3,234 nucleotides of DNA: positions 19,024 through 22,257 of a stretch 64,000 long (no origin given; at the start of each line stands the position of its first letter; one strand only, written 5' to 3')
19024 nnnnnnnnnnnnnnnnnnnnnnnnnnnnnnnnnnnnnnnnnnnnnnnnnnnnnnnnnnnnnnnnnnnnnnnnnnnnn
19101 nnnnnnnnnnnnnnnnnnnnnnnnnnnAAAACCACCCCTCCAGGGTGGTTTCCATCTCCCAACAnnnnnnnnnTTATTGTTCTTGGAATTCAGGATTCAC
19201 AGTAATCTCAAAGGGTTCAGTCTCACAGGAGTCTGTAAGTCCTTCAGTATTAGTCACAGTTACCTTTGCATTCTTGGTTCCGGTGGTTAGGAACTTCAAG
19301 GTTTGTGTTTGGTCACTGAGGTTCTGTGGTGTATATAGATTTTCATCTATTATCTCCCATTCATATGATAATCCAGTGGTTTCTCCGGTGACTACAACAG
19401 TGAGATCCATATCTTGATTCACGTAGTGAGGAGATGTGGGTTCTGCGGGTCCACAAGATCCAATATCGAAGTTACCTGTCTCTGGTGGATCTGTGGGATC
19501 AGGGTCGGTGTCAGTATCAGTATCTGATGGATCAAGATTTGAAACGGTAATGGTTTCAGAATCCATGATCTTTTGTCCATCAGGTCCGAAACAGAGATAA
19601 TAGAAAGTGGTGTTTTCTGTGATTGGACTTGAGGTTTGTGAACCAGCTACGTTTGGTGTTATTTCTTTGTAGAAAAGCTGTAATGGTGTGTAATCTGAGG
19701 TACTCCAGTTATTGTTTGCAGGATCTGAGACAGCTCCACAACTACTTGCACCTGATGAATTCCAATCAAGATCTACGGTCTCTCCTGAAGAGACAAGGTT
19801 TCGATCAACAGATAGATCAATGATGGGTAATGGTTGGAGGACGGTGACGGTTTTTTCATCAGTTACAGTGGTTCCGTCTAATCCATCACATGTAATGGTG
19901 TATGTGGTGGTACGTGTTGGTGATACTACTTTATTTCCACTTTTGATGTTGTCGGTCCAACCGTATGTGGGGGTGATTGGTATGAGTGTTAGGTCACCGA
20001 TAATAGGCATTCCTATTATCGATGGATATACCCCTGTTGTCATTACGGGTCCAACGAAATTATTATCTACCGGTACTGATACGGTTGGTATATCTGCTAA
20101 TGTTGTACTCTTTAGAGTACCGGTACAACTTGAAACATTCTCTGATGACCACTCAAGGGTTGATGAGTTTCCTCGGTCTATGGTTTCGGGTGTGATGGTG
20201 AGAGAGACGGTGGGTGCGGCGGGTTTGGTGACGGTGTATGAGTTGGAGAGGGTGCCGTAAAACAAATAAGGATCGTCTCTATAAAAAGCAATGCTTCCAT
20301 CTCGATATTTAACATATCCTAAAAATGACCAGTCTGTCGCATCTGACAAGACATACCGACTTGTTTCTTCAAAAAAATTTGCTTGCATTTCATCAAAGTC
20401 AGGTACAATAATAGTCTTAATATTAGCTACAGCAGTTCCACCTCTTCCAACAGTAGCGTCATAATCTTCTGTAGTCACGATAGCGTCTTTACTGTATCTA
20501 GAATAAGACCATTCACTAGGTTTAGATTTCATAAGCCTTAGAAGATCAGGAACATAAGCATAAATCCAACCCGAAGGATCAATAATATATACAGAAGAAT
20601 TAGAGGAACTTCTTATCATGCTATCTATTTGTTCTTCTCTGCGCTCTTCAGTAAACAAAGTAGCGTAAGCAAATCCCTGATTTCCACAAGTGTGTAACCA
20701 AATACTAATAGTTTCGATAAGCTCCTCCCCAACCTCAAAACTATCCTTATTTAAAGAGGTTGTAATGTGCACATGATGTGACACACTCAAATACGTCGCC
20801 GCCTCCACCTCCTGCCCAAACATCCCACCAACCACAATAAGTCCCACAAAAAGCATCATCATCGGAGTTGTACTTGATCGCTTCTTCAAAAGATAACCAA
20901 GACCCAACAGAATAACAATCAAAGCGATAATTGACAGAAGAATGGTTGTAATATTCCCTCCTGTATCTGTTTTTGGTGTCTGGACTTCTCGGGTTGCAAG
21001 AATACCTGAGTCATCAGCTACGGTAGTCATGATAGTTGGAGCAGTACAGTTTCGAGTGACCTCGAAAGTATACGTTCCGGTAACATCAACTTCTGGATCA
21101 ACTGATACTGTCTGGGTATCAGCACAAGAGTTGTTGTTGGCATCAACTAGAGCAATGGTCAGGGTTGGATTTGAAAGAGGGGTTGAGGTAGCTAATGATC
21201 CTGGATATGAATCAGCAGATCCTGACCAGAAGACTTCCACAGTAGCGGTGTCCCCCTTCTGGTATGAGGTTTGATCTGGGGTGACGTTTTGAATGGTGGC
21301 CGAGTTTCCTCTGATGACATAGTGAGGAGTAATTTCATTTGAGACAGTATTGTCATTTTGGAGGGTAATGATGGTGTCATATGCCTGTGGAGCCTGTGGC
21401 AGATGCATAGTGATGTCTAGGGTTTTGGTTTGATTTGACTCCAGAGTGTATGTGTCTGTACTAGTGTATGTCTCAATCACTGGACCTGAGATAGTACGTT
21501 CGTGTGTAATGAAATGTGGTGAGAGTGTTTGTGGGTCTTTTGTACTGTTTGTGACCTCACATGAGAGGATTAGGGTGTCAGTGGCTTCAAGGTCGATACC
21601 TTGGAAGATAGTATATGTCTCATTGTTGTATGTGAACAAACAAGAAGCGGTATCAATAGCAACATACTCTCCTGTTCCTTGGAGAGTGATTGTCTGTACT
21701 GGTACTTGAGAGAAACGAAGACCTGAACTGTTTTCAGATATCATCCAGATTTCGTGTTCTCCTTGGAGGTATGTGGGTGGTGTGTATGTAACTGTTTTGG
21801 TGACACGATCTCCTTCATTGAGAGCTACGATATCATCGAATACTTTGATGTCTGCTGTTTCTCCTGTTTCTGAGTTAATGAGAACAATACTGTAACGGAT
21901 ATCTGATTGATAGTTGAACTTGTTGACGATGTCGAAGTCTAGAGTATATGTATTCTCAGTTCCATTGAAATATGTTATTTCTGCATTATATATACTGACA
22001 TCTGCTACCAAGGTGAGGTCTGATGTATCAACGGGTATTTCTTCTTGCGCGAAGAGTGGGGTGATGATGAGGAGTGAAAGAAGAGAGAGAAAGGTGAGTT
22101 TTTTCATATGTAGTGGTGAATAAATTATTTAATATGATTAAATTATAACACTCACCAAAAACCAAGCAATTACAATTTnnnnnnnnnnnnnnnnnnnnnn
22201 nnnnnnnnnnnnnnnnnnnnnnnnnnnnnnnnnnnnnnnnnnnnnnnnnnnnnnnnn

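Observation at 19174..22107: Unusual architecture and mosaic composition of the duplicated 977-aa surface protein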

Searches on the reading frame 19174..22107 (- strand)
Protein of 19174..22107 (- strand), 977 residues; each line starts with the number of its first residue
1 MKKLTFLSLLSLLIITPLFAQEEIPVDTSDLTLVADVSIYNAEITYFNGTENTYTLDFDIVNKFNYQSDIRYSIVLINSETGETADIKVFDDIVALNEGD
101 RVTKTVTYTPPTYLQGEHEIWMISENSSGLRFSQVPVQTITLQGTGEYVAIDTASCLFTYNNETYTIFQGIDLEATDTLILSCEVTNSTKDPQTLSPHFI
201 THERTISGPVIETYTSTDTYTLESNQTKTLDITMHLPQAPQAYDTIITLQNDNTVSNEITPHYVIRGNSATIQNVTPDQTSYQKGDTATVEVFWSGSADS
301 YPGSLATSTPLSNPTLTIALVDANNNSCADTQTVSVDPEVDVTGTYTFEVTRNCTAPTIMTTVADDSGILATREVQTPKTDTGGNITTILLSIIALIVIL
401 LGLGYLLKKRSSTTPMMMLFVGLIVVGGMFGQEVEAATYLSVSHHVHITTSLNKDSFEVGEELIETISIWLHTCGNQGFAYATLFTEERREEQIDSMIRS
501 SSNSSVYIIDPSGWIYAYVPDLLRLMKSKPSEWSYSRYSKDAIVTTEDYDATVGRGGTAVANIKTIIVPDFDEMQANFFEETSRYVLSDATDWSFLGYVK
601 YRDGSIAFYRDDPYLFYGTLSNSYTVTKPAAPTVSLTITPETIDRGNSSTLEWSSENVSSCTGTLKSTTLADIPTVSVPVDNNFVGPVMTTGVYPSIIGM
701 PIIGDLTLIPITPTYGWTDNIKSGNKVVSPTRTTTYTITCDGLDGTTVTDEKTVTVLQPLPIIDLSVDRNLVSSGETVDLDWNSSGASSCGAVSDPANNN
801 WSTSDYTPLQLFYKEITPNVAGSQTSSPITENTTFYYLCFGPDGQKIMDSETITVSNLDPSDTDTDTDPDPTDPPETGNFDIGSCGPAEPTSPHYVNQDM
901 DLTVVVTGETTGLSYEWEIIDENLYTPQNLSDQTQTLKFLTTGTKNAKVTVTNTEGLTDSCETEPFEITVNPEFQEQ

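Call 6: search_protein_families(library=pfam, proteins=[window:19174-22107:-], max_evalue=1)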
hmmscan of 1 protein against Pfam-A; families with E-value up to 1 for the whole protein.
window:19174-22107:- (977 aa): 4 families
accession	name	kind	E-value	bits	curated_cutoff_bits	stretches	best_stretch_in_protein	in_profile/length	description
PF18911.6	PKD_4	-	0.0033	17.9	27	1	907-967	29-82/85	PKD domain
PF00801.26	PKD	-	0.015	15.7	23.5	1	894-959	9-73/80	PKD domain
PF09527.15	ATPase_gene1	-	0.05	14.1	26.6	1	385-428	3-46/54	Putative F0F1-ATPase subunit Ca2+/Mg2+ transporter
PF04956.18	TrbC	-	0.09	13.4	27.9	1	364-427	30-90/98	TrbC/VIRB2 pilin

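Call 10: find_homologous_proteins(query=window:19177-22107:-, max_evalue=0.001)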
Query window:19177-22107:- (977 aa): 5 proteins with E <= 0.001 among 8000 candidates.
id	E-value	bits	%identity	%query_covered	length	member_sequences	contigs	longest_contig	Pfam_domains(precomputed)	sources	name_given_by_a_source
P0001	5.3e-66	242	36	38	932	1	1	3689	-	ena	-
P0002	7.3e-63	231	34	46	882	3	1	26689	-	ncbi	-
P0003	2.9e-44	170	27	49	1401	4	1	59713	PF07705.18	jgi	jgi:hypothetical protein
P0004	6.3e-39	152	28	45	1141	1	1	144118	-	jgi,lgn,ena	-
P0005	1.0e-35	141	28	47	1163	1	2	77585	-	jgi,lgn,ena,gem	-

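Call 20: find_encoding_contigs(protein=P0002, flank=10000, max_places=3)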
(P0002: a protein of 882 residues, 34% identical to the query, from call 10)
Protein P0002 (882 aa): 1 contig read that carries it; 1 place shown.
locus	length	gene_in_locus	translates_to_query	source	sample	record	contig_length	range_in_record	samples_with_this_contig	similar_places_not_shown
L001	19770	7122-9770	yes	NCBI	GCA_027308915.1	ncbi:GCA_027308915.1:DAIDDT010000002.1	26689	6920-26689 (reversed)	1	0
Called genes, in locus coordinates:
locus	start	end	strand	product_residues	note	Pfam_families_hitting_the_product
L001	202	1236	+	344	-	PF04545:Sigma70_r4, PF05066:HARE-HTH (faint)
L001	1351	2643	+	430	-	PF26449:DUF8128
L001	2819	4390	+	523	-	PF01935:DUF87, PF02534:T4SS-DNA_transf, PF10412:TrwB_AAD_bind, PF12696:TraG-D_C (weak)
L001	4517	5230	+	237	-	PF01746:tRNA_m1G_MT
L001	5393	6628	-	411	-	PF01180:DHO_dh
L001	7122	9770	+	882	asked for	-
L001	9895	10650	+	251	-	PF00005:ABC_tran, PF13304:AAA_21 (faint)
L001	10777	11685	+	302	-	PF18075:FtsX_ECD, PF02687:FtsX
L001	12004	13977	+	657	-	PF00009:GTP_EFTU, PF14492:EFG_III (weak), PF00679:EFG_C, PF06421:LepA_C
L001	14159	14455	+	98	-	PF04977:DivIC (weak)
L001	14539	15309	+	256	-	-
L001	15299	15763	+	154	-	-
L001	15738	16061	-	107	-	-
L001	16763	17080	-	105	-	PF00076:RRM_1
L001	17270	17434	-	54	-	-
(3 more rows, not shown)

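Call 31: find_encoding_contigs(protein=window:19174-22107:-, flank=5000, max_places=6)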
Protein window:19174-22107:- (977 aa): 2 contigs read that carry it; 1 place shown.
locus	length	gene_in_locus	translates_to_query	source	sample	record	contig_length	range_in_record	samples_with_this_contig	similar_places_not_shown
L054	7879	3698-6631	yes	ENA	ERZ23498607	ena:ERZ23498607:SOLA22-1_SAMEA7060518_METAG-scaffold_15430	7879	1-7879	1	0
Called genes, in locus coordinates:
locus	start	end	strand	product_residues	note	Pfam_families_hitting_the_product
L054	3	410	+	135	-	?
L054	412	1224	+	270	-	PF00480:ROK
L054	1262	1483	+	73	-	-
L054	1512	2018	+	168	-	-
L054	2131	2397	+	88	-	-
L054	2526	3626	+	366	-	PF01926:MMR_HSR1, PF02421:FeoB_N, PF06071:YchF-GTPase_C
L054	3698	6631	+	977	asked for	-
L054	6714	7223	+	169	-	PF00133:tRNA-synt_1, PF09334:tRNA-synt_1g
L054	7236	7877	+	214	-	?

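Call 48: search_protein_families(library=ncbifam, proteins=[window:19174-22107:-, P0001, P0003], max_evalue=1)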
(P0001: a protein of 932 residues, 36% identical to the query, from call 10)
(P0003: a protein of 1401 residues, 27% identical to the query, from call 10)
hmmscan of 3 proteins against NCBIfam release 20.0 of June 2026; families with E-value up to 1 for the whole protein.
window:19174-22107:- (977 aa): 1 family
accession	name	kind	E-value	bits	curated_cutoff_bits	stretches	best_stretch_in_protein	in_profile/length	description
NF038353.1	FxLYD_dom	domain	0.045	13.7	23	0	307-351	14-56/71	FxLYD domain-containing protein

P0001 (932 aa): 3 families
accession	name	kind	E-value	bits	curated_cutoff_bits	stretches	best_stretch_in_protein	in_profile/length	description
NF004374.0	PRK05740.1-5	equivalog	0.06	13.3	180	1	392-457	8-68/127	preprotein translocase subunit SecE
NF041559.1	BTH_I2691_fam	subfamily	0.11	11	150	1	386-423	786-822/858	T6SS effector BTH_I2691 family protein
NF038277.1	accessory_MacP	equivalog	0.14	12.6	45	1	392-421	68-97/98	cell wall synthase accessory phosphoprotein MacP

P0003 (1401 aa): 1 family
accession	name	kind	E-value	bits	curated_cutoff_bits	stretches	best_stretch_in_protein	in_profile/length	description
TIGR01451.2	B_ant_repeat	repeat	0.11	12.5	24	0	1030-1048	11-29/53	DUF11 type repeat protein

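Call 79: list_cluster_members(proteins=[window:19174-22107:-, window:22179-23279:-, window:1370-2329:-, window:55182-56972:-])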
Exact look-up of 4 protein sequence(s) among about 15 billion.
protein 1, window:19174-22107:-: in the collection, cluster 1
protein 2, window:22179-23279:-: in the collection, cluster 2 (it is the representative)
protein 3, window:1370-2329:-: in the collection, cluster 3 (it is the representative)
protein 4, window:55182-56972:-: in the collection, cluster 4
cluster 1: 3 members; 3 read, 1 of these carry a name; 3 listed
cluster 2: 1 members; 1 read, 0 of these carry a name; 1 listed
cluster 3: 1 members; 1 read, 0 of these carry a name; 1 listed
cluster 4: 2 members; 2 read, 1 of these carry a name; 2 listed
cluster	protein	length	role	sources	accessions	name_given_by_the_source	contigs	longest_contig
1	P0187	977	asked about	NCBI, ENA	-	-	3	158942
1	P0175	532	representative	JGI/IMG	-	hypothetical protein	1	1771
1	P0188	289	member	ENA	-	-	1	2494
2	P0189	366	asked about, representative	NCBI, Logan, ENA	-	-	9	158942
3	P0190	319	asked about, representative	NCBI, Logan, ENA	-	-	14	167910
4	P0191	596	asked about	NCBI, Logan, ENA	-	-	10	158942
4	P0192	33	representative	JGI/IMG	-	hypothetical protein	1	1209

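Call 86: search_solved_structures(query=window:19177-22107:-, max_evalue=1)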
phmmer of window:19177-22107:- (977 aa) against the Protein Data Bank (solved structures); distinct sequences matched with E-value up to 1: 0.

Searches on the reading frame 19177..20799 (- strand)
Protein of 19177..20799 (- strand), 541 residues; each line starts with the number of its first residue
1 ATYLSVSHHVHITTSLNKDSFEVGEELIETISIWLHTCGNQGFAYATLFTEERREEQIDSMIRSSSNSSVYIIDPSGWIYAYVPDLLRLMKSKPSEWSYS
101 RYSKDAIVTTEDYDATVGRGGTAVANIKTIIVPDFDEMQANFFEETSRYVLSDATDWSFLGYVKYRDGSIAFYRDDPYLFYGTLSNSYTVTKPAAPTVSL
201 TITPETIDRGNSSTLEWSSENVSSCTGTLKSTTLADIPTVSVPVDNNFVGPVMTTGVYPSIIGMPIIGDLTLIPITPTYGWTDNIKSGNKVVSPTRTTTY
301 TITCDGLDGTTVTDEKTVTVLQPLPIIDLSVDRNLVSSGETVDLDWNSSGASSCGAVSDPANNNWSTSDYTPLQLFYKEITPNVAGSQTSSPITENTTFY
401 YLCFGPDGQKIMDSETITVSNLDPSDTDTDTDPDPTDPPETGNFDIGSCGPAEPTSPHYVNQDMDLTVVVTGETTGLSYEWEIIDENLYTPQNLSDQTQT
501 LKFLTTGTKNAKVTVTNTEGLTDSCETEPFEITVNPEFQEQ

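Call 28: find_homologous_proteins(query=window:19177-20799:-, max_evalue=0.001)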
Query window:19177-20799:- (541 aa): 12 proteins with E <= 0.001 among 8000 candidates.
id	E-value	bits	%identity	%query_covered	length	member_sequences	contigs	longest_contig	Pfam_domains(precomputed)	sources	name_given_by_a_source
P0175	0.0e+0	1195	100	98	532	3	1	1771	-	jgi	jgi:hypothetical protein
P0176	8.5e-24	102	29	42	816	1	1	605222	-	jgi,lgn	-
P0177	1.9e-18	85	28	30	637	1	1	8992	-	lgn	-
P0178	4.7e-15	73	33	14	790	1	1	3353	PF19081.7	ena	-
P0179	2.2e-13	68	30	43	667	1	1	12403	PF00041.28,PF16656.12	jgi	jgi:hypothetical protein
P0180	6.3e-13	66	29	30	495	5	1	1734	-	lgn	-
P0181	8.4e-8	50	30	41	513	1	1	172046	-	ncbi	-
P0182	2.2e-7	48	28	30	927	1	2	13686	-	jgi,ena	jgi:hypothetical protein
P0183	3.8e-6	44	29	41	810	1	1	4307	PF12904.14,PF13204.14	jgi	jgi:Protein of unknown function (DUF4038)/Putative collagen-binding domain of a collagenase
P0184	1.1e-4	39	32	25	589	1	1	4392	PF17963.8,PF05345.19,PF18911.7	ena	-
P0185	3.4e-4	38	30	30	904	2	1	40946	PF07705.18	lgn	-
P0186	9.3e-4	36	30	31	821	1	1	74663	PF07646.22,PF07250.18,PF09118.18,PF01344.32,PF25210.2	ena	-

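Call 29: find_encoding_contigs(protein=P0175, flank=5000, max_places=6)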
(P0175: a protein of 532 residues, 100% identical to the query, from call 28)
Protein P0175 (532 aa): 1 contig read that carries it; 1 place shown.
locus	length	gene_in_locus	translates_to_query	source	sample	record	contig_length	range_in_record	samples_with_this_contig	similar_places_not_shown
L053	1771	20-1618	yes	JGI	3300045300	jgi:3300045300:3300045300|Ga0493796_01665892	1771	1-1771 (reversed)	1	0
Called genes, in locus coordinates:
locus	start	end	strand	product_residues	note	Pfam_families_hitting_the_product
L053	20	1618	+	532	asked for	-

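Call 48: search_protein_families(library=ncbifam, proteins=[P0176], max_evalue=1)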
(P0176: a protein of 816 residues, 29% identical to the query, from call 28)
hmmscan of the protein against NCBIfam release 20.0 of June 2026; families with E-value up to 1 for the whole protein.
P0176 (816 aa): 1 family
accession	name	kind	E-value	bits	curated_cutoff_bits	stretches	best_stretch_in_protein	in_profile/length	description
NF052529.1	PG_M23_Pgp6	exception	0.34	9.5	600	0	546-584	125-163/452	peptidoglycan metallopeptidase Pgp6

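Call 67: predict_structure(alignment_id=A5)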
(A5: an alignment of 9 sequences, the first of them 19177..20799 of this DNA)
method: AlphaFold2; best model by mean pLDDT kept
length: 541 residues; sequences in the alignment: 9
mean_pLDDT: 51.6   pTM: 0.39
mean pLDDT of the five models: 51.6, 50.9, 50.7, 48.9, 47.3
residues with pLDDT >= 90: 44; 70-90: 98; 50-70: 44; < 50: 355
segments of 3 or more residues with pLDDT < 50: 1-53, 66-69, 73-166, 168-189, 233-278, 362-380, 426-541
pLDDT, mean of each block of 10 residues (from residue 1): 31 36 38 36 42 52 51 47 40 34 28 30 29 37 37 37 44 43 42 85 91 94 81 41 35 35 34 42 76 88 89 93 81 86 84 69 43 41 71 83 78 87 51 43 35 33 35 36 33 34 36 39 35 33 28
secondary structure, 60 per line:
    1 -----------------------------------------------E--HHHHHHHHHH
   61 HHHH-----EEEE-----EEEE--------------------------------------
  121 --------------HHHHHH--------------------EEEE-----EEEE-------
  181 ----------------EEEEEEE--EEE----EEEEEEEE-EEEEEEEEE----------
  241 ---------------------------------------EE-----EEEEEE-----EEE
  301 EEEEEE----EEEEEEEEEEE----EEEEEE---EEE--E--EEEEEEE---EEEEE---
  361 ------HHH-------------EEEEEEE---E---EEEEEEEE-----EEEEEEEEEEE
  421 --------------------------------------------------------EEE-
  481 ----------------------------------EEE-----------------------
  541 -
elements in order: H51-64 E70-73 E79-82 H135-140 E161-164 E170-173 E197-203 E206-208 E213-220 E222-230 E287-292 E298-306 E311-321 E326-331 E335-337 E343-349 E353-357 E383-389 E397-404 E410-420 E477-479 E515-517
